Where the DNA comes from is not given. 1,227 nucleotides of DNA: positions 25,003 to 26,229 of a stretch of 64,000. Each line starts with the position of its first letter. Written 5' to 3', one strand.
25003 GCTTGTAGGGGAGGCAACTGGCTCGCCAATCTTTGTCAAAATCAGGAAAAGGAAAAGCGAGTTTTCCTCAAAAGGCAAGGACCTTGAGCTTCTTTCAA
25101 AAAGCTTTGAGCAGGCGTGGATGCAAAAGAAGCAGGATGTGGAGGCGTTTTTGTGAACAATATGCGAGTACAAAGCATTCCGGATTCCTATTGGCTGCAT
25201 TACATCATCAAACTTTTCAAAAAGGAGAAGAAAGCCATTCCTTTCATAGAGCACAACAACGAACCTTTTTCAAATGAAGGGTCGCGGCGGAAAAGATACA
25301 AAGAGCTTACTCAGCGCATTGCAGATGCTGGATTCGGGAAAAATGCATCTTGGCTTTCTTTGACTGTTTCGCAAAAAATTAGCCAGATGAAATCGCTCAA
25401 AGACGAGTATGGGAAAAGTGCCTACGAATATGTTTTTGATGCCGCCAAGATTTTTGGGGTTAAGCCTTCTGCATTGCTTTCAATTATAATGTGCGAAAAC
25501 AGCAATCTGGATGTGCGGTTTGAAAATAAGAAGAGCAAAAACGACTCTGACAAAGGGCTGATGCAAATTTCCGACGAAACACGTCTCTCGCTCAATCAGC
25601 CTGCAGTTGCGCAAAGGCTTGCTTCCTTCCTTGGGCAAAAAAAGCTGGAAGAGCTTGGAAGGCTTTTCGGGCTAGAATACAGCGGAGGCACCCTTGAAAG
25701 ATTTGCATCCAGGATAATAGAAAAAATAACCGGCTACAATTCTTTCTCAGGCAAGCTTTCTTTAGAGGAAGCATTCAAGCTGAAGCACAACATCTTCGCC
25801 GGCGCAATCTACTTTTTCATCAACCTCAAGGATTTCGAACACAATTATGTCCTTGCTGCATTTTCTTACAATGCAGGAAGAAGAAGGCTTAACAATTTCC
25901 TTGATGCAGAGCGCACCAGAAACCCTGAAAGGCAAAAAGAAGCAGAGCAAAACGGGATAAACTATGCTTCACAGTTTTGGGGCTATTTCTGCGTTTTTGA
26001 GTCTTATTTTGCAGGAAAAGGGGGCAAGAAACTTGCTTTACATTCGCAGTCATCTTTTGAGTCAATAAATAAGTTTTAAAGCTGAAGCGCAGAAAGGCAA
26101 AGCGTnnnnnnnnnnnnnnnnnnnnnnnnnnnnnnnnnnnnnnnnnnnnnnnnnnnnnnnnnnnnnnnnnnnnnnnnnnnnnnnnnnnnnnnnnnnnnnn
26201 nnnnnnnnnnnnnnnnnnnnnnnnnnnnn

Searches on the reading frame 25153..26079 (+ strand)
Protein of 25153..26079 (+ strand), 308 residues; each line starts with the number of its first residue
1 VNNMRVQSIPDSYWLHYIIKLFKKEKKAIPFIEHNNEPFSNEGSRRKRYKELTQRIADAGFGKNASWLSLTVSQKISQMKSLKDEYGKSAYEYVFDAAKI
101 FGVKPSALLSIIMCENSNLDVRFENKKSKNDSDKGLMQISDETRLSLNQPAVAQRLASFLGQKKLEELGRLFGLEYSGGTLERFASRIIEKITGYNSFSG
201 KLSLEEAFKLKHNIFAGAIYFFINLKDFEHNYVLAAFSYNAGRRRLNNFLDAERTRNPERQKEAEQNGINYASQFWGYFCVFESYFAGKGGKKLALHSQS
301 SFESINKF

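Call 3: search_protein_families(library=pfam, proteins=[window:25162-26079:+], max_evalue=0.01)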
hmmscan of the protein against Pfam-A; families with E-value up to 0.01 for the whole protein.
window:25162-26079:+ (305 aa): 1 family
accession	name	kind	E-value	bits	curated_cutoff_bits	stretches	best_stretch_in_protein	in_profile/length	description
PF01464.25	SLT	-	3.4e-09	36.7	21.3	1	197-254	55-112/117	Transglycosylase SLT domain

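Call 4: search_protein_families(library=ncbifam, proteins=[window:25162-26079:+], max_evalue=0.01)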
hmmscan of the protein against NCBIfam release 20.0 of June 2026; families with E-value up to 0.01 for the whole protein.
window:25162-26079:+ (305 aa): 0 families

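Call 8: search_solved_structures(query=window:25162-26079:+, max_evalue=1, show_alignments=3)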
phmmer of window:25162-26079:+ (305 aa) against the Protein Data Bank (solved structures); distinct sequences matched with E-value up to 1: 1.
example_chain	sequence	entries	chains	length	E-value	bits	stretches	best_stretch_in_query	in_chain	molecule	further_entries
1e3a_A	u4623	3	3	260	0.82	12.2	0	57-127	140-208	PENICILLIN AMIDASE ALPHA SUBUNIT | PENICILLIN G ACYLASE ALPHA SUBUNIT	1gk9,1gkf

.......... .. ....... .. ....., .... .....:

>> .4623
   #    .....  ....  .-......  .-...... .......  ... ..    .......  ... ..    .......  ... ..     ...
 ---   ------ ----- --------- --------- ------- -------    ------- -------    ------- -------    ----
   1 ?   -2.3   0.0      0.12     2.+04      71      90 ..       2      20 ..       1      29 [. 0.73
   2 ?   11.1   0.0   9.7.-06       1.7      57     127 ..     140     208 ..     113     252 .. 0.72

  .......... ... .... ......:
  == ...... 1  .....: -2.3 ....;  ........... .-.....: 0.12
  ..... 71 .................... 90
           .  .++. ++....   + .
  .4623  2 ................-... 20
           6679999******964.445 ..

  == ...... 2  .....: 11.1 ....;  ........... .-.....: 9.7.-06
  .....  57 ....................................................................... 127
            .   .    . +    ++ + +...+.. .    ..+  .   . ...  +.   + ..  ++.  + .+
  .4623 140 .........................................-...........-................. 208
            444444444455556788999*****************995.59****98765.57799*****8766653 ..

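Call 11: find_homologous_proteins(query=window:25162-26079:+, max_evalue=0.001)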
Query window:25162-26079:+ (305 aa): 3 proteins with E <= 0.001 among 3312 candidates.
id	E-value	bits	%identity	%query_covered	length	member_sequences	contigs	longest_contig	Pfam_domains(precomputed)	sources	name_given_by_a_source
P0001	1.1e-197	673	100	100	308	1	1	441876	PF01464.26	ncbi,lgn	ncbi:MAG: hypothetical protein QXT25_01500 [Candidatus Anstonellaceae archaeon]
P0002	7.0e-132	457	70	99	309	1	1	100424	PF01464.26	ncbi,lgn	ncbi:MAG: hypothetical protein QXN37_00185 [Candidatus Anstonellaceae archaeon]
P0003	1.3e-70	256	45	87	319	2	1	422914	PF01464.26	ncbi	-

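Call 12: find_encoding_contigs(protein=P0002, flank=8000, max_places=3)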
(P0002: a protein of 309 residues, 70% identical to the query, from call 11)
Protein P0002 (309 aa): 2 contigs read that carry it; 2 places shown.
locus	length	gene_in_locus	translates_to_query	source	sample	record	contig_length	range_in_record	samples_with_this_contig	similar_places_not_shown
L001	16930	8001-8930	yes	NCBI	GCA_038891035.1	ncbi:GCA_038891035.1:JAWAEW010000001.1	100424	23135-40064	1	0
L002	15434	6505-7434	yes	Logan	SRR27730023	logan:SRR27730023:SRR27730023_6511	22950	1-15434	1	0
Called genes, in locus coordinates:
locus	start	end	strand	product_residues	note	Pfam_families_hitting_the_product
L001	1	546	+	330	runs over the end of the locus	PF02445:NadA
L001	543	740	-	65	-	-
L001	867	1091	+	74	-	PF01423:LSM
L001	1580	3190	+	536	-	PF02511:Thy1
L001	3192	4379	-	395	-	PF00155:Aminotran_1_2, PF01053:Cys_Met_Meta_PP (weak)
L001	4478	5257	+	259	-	PF10977:DUF2797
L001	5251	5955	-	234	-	PF06560:GPI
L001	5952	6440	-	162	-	-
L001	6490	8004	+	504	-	PF01935:DUF87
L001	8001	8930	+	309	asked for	PF01464:SLT (faint)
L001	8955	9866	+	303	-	PF01087:GalP_UDP_transf, PF16285:DUF4931_N (weak), PF01230:HIT (faint), PF16268:DUF4921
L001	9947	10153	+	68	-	-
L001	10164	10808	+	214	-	-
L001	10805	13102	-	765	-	PF02463:SMC_N, PF13175:AAA_15, PF13304:AAA_21 (faint), PF13476:AAA_23, PF13555:AAA_29 (weak)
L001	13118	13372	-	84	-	-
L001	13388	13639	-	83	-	PF00736:EF1_GNE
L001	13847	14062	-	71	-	-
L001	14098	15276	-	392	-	PF00438:S-AdoMet_synt_N, PF02772:S-AdoMet_synt_M, PF02773:S-AdoMet_synt_C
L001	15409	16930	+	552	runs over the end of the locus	-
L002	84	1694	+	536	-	PF02511:Thy1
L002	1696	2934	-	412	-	PF00155:Aminotran_1_2, PF01053:Cys_Met_Meta_PP (weak)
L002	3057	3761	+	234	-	PF10977:DUF2797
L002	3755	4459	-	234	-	PF06560:GPI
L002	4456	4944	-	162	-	-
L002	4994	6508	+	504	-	PF01935:DUF87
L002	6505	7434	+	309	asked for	PF01464:SLT (faint)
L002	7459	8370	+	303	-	PF01087:GalP_UDP_transf, PF16285:DUF4931_N (weak), PF01230:HIT (faint), PF16268:DUF4921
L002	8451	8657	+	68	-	-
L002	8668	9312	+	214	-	-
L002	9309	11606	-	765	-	PF02463:SMC_N, PF13175:AAA_15, PF13304:AAA_21 (faint), PF13476:AAA_23, PF13555:AAA_29 (weak)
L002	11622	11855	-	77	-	-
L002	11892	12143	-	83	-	PF00736:EF1_GNE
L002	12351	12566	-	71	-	-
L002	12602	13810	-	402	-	PF00438:S-AdoMet_synt_N, PF02772:S-AdoMet_synt_M, PF02773:S-AdoMet_synt_C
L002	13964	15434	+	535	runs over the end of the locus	-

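Call 13: find_encoding_contigs(protein=P0003, flank=8000, max_places=3)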
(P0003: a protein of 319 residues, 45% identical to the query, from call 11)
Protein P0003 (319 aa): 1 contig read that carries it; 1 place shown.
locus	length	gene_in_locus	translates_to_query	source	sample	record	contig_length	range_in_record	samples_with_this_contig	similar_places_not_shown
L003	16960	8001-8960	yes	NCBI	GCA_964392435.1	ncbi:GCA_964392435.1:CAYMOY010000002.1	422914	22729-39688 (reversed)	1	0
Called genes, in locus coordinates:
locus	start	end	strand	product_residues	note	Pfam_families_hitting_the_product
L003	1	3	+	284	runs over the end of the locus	PF13507:GATase_5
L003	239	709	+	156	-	-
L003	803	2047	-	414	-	PF12323:HTH_OrfB_IS605, PF01385:OrfB_IS605, PF07282:Cas12f1-like_TNB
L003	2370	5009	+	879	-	PF01411:tRNA-synt_2c, PF07973:tRNA_SAD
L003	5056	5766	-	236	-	PF06560:GPI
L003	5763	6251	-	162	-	-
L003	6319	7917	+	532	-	PF01935:DUF87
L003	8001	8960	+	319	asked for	PF01464:SLT (weak)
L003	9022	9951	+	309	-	PF16285:DUF4931_N, PF01087:GalP_UDP_transf, PF16268:DUF4921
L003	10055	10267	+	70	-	-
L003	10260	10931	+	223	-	-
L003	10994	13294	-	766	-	PF02463:SMC_N, PF13175:AAA_15, PF13304:AAA_21 (faint), PF13476:AAA_23, PF13555:AAA_29 (weak)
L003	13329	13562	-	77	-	-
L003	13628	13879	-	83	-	PF00736:EF1_GNE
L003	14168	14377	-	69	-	-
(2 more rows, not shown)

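Call 16: find_related_loci(query=A1, collection=genome_contigs, flank=10000)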
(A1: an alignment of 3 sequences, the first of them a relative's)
Query A1 (308 aa) in genome_contigs; peptide patterns used: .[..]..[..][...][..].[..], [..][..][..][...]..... (x = any residue, [..] = any of these).
90 stretches matched a pattern; 2 encode a relative of the query (tblastn E <= 1e-3); 2 distinct loci.
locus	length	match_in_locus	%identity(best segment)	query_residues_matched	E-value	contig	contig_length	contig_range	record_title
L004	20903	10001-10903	70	8-308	2e-140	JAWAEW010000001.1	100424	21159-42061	MAG: Candidatus Anstonellaceae archaeon isolate QQ_201907_bins_174 QQ_201907_bins_174_scaffold_1, whole genome shotgun s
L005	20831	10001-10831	45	27-292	1e-76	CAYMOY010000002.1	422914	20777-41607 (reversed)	MAG TPA_asm: Candidatus Micrarchaeota archaeon isolate binchicken_co66_60 genome assembly, contig: NODE_13_length_422914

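Call 21: search_protein_representatives(alignment_id=A1)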
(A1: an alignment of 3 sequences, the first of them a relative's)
Query: 3 sequences, 309 profile positions. Proteins with E-value up to 0.001 (for the whole library): 6; up to 1e-10: 4; up to 1e-30: 4. The best 6 are listed.
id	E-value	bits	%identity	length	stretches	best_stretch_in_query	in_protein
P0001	1.9e-173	592.2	-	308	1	1-309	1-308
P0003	1.8e-159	546.3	-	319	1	1-307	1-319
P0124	1.1e-37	146.4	-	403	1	82-292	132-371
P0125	1.0e-31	126.7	-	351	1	73-294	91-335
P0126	1.3e-08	50.8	-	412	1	34-287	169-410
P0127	1.7e-04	37.3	-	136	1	207-254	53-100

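Call 30: find_encoding_contigs(protein=P0124, flank=8000, max_places=2)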
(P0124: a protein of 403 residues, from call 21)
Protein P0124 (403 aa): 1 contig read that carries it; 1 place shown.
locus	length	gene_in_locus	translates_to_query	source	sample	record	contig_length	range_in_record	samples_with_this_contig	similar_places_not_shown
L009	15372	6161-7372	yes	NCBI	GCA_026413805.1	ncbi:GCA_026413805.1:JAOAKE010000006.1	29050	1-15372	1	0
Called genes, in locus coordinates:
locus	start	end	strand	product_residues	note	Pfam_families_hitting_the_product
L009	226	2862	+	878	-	PF01411:tRNA-synt_2c, PF07973:tRNA_SAD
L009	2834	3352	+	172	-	-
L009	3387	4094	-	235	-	PF06560:GPI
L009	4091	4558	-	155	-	-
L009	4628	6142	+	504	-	PF01935:DUF87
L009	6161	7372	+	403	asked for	-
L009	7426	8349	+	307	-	PF01087:GalP_UDP_transf, PF16285:DUF4931_N, PF16268:DUF4921 (weak)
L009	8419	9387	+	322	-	-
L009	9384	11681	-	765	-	PF00005:ABC_tran (faint), PF02463:SMC_N, PF13175:AAA_15, PF13304:AAA_21 (faint), PF13476:AAA_23, PF13555:AAA_29, PF04423:Rad50_zn_hook (weak)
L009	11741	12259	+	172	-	PF01927:Mut7-C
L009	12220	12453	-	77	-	-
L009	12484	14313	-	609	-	-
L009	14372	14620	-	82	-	PF00736:EF1_GNE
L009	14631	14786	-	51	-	PF07754:Ribosomal_aS21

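Call 31: find_encoding_contigs(protein=P0125, flank=8000, max_places=2)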
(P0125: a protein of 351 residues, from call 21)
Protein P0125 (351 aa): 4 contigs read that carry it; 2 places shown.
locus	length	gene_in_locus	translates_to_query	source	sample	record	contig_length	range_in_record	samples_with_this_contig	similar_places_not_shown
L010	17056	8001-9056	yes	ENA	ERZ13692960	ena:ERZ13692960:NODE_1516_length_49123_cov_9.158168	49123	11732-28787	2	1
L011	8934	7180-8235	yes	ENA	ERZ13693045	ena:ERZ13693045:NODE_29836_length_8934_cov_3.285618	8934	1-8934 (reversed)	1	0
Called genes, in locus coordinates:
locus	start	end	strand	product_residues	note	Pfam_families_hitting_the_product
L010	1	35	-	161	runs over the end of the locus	-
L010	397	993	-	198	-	-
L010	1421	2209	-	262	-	-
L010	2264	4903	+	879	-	PF01411:tRNA-synt_2c, PF07973:tRNA_SAD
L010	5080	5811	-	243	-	PF06560:GPI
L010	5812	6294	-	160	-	-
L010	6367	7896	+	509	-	PF01935:DUF87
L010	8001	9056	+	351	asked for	-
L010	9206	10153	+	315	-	PF16268:DUF4921 (faint), PF16285:DUF4931_N, PF01087:GalP_UDP_transf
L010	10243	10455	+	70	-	-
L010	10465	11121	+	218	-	-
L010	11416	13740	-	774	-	PF02463:SMC_N, PF13304:AAA_21 (faint), PF13476:AAA_23, PF13555:AAA_29 (weak)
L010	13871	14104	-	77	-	-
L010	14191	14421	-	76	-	PF00736:EF1_GNE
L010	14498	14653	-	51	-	PF07754:Ribosomal_aS21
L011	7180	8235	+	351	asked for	-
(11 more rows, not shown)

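Call 32: find_encoding_contigs(protein=P0126, flank=8000, max_places=2)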
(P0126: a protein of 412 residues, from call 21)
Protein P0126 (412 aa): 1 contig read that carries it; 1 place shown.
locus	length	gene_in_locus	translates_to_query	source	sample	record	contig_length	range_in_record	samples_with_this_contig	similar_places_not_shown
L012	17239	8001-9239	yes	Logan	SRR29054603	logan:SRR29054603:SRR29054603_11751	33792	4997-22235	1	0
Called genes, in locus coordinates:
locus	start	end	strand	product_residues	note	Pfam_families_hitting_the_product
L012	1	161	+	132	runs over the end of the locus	-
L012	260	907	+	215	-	-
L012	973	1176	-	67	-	-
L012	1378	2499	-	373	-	PF07690:MFS_1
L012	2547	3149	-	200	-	-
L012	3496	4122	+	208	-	-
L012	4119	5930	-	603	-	PF13237:Fer4_10 (faint), PF14697:Fer4_21 (faint), PF00005:ABC_tran, PF02463:SMC_N (weak), PF13304:AAA_21 (faint), PF00005:ABC_tran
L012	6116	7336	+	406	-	-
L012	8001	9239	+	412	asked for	PF01464:SLT (faint)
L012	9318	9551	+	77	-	-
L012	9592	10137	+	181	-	PF12844:HTH_19 (weak), PF01381:HTH_3, PF13560:HTH_31 (weak), PF00571:CBS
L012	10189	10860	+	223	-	PF06026:Rib_5-P_isom_A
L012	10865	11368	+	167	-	PF04019:DUF359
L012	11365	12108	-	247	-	PF02540:NAD_synthase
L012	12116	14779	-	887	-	PF00690:Cation_ATPase_N, PF00122:E1-E2_ATPase, PF00702:Hydrolase, PF13246:Cation_ATPase, PF08282:Hydrolase_3 (faint), PF00689:Cation_ATPase_C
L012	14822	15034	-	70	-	-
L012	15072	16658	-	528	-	PF00270:DEAD, PF04851:ResIII, PF21210:RNA_helicase_helical, PF00271:Helicase_C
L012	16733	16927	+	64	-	PF00125:Histone (weak), PF00808:CBFD_NFYB_HMF, PF02969:TAF (weak), PF15630:CENP-S (weak)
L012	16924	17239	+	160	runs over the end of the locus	-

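Call 33: predict_structure(alignment_id=A2)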
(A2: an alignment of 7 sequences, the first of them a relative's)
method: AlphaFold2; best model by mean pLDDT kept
length: 308 residues; sequences in the alignment: 7
mean_pLDDT: 81.3   pTM: 0.81
mean pLDDT of the five models: 81.3, 80.8, 79.6, 79.5, 71.9
residues with pLDDT >= 90: 148; 70-90: 98; 50-70: 16; < 50: 46
segments of 3 or more residues with pLDDT < 50: 1-18, 20-30, 120-135
pLDDT, mean of each block of 10 residues (from residue 1): 34 47 39 76 89 89 85 90 89 95 93 75 37 55 89 96 96 94 97 92 85 94 94 93 90 88 90 93 83 82 69
secondary structure, 60 per line:
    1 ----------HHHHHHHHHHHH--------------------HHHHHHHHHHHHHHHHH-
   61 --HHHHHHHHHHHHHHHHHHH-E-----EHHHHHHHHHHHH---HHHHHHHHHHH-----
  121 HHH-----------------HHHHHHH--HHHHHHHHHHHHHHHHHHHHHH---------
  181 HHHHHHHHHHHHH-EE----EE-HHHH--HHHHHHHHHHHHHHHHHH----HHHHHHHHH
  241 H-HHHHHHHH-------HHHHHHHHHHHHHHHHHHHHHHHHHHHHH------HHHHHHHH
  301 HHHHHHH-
elements in order: H11-22 H43-59 H63-81 H90-101 H105-115 H141-147 H150-171 H181-193 H204-207 H210-227 H232-241 H243-250 H258-286 H293-307

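Call 44: search_protein_families(library=pfam, proteins=[L009:8419-9387:+, L009:12484-14313:-, L012:6116-7336:+], max_evalue=1)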
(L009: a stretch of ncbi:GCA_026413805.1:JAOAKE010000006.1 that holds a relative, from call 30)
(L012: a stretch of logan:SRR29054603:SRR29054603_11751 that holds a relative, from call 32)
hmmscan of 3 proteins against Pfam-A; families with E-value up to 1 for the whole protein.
L009:8419-9387:+ (322 aa): 0 families

L009:12484-14313:- (609 aa): 0 families

L012:6116-7336:+ (406 aa): 1 family
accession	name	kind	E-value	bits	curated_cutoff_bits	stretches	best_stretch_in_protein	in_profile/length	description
PF07765.17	KIP1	-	0.23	12.1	33.9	1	210-256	11-57/74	KIP1-like protein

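Call 48: fold_search(model_id=the predicted structure, library=viral)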
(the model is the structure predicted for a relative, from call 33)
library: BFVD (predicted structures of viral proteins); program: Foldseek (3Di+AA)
matches with E <= 10: 345; with E <= 0.001: 0
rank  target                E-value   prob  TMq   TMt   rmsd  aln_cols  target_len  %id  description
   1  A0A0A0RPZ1            1.0e-01  1.00  0.30  0.33   7.5       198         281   18  Tail lysin [Bacillus phage Pookie]
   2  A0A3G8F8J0            1.4e-01  0.97  0.27  0.13  15.2       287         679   13  (no name in the UniProt tables at hand)
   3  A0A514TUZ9            1.7e-01  0.15  0.15  0.15  21.7       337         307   14  Uncharacterized protein [Aeromonas phage PS1]
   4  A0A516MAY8            2.4e-01  0.47  0.21  0.26  22.2       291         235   12  (no name in the UniProt tables at hand)
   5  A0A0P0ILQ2            2.5e-01  0.93  0.23  0.15  14.3       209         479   16  Internal (Core) protein [Pbunalikevirus phiFenriz]
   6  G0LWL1                2.5e-01  0.77  0.23  0.34  16.5       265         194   12  Transglycosylase SLT domain-containing protein [Campylobacter phage CP81]
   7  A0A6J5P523            3.0e-01  1.00  0.29  0.47   5.4       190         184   16  LT_GEWL domain containing protein [uncultured Caudovirales phage]
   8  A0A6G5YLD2            3.0e-01  0.99  0.27  0.37   6.9       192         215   19  (no name in the UniProt tables at hand)
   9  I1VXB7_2              3.0e-01  0.98  0.31  0.10   9.0       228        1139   17  (no name in the UniProt tables at hand)
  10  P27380                3.7e-01  1.00  0.30  0.34   6.0       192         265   14  Transglycosylase [Enterobacteria phage PRD1]
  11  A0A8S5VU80            4.4e-01  0.98  0.30  0.48   8.5       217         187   16  Minor tail protein [Tectiviridae sp.]
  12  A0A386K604            4.6e-01  0.90  0.26  0.43   9.8       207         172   10  Putative lytic transglycosylase [Dickeya phage vB_DsoM_JA11]
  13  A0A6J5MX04            4.6e-01  0.10  0.13  0.11  38.3       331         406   13  Intramolecular chaperone auto-processing domain containing protein [uncultured Caudovirales phage]
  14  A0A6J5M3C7            5.2e-01  0.20  0.18  0.08  25.9       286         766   17  LT_GEWL domain containing protein [uncultured Caudovirales phage]
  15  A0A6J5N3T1            5.2e-01  0.13  0.16  0.08  19.0       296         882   15  Bacteriophage lambda, GpH, tail tape measure, C-terminal [uncultured Caudovirales phage]
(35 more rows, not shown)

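Call 49: search_protein_families(library=phrogs, proteins=[window:25153-26079:+], max_evalue=0.01)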
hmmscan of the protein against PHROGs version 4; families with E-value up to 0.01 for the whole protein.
window:25153-26079:+ (308 aa): 1 family
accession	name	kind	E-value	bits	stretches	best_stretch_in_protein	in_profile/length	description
phrog_3826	-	unknown function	0.0068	17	0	71-96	2-27/73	-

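Call 50: search_protein_families(library=padloc, proteins=[window:25153-26079:+], max_evalue=0.01)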
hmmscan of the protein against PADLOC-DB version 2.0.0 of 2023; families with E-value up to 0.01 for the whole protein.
window:25153-26079:+ (308 aa): 0 families

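Call 53: find_homologous_proteins(query=A2, max_evalue=0.001)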
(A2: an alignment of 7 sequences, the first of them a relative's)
Query A2 (7 sequences) (308 aa, profile of the alignment): 4 proteins with E <= 0.001 among 8000 candidates.
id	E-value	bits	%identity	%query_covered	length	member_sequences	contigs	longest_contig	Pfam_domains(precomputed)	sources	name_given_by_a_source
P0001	2.9e-132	459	100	100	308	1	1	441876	PF01464.26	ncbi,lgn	ncbi:MAG: hypothetical protein QXT25_01500 [Candidatus Anstonellaceae archaeon]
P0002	1.1e-127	444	70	98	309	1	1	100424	PF01464.26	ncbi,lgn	ncbi:MAG: hypothetical protein QXN37_00185 [Candidatus Anstonellaceae archaeon]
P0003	1.5e-118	414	45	86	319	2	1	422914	PF01464.26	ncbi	-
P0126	7.5e-86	306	27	88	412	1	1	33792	PF01464.26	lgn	-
